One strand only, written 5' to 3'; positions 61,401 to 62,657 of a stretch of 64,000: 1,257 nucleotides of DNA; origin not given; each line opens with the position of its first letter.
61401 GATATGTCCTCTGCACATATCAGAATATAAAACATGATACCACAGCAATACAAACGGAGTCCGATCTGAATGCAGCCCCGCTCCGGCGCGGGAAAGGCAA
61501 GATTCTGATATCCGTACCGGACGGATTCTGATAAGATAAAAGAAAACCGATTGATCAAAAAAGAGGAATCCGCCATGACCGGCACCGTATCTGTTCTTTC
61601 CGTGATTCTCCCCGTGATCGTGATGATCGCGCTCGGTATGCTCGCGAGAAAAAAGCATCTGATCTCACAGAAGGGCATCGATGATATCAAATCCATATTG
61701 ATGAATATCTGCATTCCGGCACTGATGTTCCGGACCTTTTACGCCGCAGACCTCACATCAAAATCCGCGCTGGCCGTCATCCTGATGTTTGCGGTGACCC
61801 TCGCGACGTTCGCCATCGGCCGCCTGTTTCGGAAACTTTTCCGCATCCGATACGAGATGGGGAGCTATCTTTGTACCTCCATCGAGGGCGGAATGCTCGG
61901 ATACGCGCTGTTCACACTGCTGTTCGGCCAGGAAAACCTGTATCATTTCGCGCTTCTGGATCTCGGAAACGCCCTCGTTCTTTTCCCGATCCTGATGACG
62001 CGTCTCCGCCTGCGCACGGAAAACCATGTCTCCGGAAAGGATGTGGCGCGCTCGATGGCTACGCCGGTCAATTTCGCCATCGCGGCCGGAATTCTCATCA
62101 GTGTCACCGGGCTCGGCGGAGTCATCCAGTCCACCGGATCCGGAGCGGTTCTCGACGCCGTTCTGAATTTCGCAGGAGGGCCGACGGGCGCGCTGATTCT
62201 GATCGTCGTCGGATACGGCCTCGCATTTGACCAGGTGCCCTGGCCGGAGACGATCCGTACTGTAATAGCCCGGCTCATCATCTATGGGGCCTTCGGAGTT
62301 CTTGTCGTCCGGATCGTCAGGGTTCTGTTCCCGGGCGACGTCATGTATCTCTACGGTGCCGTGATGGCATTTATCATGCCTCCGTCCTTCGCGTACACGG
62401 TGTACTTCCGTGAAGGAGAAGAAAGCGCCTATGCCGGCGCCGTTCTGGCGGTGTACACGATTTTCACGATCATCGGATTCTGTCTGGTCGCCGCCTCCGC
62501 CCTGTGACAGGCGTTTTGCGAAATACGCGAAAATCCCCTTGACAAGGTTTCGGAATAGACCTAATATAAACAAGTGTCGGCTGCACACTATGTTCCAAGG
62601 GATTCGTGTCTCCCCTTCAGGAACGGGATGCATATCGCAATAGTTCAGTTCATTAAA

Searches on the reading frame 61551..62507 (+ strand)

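Call 3: search_protein_families(library=pfam, proteins=[window:61551-62507:+], max_evalue=0.01)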
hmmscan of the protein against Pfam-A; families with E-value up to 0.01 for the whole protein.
window:61551-62507:+ (318 aa): 2 families
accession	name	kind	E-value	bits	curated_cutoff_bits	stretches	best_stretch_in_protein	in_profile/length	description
PF03547.23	Mem_trans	-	3.1e-09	36.3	25.7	1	16-127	3-120/343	Membrane transport protein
PF04956.18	TrbC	-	0.0031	18.1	27.9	1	202-247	46-91/98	TrbC/VIRB2 pilin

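Call 4: search_protein_families(library=ncbifam, proteins=[window:61551-62507:+], max_evalue=0.01)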
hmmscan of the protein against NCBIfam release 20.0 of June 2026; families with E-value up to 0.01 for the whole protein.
window:61551-62507:+ (318 aa): 1 family
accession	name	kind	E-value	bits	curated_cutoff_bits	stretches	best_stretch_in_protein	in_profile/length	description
TIGR00946.1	2a69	subfamily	3.3e-09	36.3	246.05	1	14-156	5-161/336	auxin efflux carrier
